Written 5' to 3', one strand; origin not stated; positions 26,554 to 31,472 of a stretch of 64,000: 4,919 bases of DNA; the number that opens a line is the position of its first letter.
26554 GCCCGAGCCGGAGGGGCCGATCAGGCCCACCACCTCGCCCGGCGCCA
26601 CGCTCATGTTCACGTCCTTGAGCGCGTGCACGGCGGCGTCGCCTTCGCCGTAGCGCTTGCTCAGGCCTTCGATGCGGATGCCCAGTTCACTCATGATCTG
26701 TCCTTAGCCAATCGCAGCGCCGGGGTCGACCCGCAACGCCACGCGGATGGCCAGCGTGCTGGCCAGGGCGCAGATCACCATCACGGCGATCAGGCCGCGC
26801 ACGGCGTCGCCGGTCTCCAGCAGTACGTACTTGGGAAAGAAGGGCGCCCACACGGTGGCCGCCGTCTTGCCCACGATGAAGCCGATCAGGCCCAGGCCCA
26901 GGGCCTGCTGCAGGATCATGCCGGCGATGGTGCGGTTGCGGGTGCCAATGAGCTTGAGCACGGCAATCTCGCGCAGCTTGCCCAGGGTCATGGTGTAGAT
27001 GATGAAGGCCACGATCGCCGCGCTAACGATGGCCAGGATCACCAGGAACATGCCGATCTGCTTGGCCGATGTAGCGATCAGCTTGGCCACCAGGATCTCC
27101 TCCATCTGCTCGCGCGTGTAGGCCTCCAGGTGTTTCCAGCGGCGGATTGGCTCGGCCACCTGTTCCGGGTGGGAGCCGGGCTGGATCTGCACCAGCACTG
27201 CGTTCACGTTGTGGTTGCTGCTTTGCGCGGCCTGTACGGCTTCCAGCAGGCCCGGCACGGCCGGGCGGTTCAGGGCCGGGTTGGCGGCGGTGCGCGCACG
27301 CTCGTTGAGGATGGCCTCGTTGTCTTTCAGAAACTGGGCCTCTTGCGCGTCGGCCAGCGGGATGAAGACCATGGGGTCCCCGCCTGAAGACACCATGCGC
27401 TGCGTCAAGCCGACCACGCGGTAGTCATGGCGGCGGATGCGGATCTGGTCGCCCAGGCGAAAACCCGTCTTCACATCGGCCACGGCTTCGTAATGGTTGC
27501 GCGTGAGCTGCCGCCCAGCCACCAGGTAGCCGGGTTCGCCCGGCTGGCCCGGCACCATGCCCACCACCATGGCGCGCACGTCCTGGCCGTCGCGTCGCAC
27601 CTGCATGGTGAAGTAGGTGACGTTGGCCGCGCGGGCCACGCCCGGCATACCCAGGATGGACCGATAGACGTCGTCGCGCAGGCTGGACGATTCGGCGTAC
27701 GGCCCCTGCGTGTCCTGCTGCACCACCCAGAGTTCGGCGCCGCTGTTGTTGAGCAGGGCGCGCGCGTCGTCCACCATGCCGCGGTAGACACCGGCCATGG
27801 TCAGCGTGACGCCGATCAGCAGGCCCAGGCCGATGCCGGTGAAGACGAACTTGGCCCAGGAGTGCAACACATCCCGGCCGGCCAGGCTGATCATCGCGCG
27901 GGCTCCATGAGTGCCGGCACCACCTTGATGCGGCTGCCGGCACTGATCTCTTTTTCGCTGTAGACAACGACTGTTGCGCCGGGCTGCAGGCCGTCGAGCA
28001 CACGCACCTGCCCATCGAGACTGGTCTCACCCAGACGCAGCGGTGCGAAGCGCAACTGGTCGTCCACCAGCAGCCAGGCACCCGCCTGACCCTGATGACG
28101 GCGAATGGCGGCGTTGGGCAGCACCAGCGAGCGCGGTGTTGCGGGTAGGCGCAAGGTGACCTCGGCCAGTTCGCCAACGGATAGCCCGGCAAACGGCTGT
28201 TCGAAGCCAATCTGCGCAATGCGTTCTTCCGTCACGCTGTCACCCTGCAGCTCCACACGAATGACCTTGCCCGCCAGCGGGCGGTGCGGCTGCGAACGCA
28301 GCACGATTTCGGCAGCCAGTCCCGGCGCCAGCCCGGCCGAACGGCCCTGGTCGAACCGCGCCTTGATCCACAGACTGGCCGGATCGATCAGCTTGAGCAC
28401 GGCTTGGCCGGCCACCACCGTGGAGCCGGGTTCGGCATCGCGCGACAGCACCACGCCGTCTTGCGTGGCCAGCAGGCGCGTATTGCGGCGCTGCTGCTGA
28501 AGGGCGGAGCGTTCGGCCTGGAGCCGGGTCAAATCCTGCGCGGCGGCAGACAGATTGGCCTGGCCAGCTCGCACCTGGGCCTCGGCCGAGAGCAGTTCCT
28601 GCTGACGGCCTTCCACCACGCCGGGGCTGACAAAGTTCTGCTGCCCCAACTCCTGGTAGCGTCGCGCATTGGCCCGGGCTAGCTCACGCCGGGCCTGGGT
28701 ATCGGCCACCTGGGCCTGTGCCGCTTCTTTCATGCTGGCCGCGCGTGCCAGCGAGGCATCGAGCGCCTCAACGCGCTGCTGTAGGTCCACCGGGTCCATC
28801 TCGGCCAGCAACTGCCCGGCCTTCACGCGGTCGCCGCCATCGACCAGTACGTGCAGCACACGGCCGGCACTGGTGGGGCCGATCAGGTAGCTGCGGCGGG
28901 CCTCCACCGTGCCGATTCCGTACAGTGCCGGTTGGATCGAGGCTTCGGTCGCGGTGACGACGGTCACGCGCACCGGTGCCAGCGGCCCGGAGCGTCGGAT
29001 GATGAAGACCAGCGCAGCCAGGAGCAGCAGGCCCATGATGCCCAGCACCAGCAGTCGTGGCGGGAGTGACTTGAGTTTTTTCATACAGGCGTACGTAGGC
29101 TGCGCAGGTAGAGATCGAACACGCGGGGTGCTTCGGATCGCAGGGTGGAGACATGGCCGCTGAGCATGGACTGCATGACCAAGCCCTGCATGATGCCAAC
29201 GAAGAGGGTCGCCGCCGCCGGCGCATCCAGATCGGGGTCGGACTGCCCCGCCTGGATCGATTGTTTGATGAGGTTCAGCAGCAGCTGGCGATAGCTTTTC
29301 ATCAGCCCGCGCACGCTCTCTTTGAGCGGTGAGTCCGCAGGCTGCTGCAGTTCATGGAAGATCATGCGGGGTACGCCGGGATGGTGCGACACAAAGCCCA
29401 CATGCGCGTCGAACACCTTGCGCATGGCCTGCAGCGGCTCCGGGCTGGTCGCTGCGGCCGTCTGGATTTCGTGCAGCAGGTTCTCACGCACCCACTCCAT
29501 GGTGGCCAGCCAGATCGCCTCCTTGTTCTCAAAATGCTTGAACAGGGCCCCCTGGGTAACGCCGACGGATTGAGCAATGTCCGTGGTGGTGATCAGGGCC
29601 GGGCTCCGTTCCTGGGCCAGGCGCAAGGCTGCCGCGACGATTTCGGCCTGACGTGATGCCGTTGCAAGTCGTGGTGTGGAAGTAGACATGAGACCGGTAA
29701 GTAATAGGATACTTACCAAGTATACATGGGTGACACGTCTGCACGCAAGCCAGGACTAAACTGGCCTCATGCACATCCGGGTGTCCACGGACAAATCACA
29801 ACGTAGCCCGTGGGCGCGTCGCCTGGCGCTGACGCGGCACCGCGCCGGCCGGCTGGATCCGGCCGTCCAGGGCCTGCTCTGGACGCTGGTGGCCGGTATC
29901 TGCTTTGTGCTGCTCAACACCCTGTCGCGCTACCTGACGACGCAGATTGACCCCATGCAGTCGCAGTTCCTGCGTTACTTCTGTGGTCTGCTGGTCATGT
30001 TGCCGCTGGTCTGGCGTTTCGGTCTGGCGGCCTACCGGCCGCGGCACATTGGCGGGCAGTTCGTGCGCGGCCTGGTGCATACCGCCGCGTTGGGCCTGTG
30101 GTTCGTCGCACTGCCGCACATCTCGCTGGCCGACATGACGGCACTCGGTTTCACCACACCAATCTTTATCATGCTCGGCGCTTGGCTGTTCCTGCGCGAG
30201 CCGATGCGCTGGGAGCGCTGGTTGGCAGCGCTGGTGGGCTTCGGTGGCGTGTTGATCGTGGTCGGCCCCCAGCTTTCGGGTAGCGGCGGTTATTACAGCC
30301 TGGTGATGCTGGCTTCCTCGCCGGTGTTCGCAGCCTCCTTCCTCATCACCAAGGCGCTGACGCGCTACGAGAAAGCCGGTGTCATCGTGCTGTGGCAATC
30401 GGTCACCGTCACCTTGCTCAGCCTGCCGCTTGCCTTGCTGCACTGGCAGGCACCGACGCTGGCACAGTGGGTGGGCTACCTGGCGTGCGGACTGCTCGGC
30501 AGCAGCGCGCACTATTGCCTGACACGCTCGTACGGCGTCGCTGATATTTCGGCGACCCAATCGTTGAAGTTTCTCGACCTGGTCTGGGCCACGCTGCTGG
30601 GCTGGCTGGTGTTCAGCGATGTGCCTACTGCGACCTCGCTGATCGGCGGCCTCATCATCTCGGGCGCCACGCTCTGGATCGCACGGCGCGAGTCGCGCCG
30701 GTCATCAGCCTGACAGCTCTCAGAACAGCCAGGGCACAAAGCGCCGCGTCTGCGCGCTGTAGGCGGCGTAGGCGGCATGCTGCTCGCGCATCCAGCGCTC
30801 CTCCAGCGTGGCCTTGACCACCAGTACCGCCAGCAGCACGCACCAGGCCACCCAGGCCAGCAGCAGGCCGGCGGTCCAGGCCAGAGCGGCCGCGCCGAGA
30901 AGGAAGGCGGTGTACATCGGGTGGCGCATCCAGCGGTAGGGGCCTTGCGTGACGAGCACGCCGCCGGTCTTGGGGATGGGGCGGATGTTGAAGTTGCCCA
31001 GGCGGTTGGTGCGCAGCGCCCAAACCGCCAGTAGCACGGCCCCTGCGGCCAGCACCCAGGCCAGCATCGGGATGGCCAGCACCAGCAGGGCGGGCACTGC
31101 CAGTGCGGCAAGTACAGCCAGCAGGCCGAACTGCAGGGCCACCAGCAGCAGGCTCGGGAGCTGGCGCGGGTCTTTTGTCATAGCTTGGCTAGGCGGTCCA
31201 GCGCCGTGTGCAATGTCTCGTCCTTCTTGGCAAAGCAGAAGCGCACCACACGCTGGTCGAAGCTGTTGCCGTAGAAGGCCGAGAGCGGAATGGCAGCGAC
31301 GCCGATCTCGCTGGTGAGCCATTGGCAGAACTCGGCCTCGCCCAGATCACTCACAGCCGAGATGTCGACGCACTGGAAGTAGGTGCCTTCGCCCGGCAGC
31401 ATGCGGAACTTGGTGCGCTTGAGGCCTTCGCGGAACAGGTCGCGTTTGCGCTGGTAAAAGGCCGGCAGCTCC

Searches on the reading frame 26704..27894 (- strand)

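Call 50: search_protein_families(library=pfam, proteins=[window:26704-27894:-], max_evalue=0.001)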
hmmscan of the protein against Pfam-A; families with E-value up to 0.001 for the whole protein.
window:26704-27894:- (396 aa): 2 families
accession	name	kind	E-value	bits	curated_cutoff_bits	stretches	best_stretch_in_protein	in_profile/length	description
PF12704.14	MacB_PCD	-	1.1e-15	59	27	1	21-251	6-205/207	MacB-like periplasmic core domain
PF02687.27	FtsX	-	7.6e-12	45.8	25.5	1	282-391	2-120/120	FtsX-like permease C-terminal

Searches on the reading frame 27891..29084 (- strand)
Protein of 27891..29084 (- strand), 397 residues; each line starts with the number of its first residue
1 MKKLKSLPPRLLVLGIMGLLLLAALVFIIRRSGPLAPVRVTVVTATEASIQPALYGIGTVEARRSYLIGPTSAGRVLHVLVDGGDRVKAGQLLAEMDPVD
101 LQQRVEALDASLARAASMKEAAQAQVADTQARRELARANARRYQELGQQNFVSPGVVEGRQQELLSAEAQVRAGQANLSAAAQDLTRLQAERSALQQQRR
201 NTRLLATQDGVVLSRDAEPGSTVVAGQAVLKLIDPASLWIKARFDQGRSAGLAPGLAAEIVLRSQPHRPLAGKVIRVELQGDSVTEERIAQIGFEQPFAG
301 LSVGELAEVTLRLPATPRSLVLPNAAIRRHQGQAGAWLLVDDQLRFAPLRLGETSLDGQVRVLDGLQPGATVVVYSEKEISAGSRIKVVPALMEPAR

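Call 50: search_protein_families(library=pfam, proteins=[window:27891-29084:-], max_evalue=0.001)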
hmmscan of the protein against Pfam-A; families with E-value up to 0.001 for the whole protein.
window:27891-29084:- (397 aa): 3 families
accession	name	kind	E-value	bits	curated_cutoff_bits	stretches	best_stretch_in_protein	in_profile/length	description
PF16576.10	HlyD_D23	-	1.7e-15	57.3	30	1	160-285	59-192/214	Barrel-sandwich domain of CusB or HlyD membrane-fusion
PF13437.12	HlyD_3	-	1.5e-13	51.9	22.2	1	204-286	2-85/106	HlyD family secretion protein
PF13533.13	Biotin_lipoyl_2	-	0.00081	19.6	29.8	0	73-97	8-32/32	Biotin-lipoyl like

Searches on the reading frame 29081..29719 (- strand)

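Call 50: search_protein_families(library=pfam, proteins=[window:29081-29719:-], max_evalue=0.001)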
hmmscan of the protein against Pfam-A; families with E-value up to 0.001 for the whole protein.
window:29081-29719:- (212 aa): 6 families
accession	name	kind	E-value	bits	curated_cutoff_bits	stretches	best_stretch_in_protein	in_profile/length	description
PF00440.29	TetR_N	-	3e-11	43.4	24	1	27-72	1-46/47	Bacterial regulatory proteins, tetR family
PF16925.10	TetR_C_13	-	1.2e-08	35.8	27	1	130-192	39-101/109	Tetracyclin repressor-like, C-terminal domain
PF08359.16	TetR_C_4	-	5.5e-06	27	21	1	81-205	8-131/133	YsiA-like protein, C-terminal region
PF13977.11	TetR_C_6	-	1.3e-05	25.7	27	1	130-207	37-112/115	BetI-type transcriptional repressor, C-terminal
PF17932.6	TetR_C_24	-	3.8e-05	24.3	26.4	1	94-180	3-87/114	Tetracyclin repressor-like, C-terminal domain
PF21256.2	TetR_C_5-like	-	7e-05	23.4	27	1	98-181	6-90/127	Tetracyclin repressor-like, C-terminal domain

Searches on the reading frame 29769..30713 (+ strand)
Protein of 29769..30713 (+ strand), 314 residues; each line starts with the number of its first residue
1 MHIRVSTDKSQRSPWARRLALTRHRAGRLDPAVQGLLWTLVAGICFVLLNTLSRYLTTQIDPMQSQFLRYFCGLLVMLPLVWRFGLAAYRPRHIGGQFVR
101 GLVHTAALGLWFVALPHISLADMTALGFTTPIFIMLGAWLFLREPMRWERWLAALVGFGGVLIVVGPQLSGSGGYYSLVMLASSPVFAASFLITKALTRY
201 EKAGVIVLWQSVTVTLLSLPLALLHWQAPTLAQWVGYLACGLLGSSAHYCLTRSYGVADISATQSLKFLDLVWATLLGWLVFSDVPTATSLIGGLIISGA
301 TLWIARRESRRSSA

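Call 50: search_protein_families(library=pfam, proteins=[window:29769-30713:+], max_evalue=0.001)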
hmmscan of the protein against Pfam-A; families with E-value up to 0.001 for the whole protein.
window:29769-30713:+ (314 aa): 1 family
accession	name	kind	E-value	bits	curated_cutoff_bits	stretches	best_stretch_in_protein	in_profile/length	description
PF00892.27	EamA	-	6.7e-28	98.1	28.2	2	35-165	3-134/135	EamA-like transporter family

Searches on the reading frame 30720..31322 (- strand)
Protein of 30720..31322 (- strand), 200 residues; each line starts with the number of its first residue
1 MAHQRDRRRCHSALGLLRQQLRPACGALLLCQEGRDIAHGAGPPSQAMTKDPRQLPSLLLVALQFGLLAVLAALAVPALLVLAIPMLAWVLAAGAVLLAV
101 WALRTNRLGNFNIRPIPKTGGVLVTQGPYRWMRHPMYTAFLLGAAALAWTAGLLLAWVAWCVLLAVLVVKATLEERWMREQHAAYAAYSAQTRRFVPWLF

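Call 50: search_protein_families(library=pfam, proteins=[window:30720-31322:-], max_evalue=0.001)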
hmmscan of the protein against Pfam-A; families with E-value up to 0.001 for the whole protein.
window:30720-31322:- (200 aa): 3 families
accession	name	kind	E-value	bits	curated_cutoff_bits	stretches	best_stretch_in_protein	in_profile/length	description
PF04191.18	PEMT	-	1.7e-09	38.5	25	1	87-182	5-102/105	Phospholipid methyltransferase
PF04140.19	ICMT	-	8.7e-08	32.9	24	1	97-177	10-92/95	Isoprenylcysteine carboxyl methyltransferase (ICMT) family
PF06966.17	DUF1295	-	1.9e-05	24.7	20.4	1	80-192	107-235/235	Protein of unknown function (DUF1295)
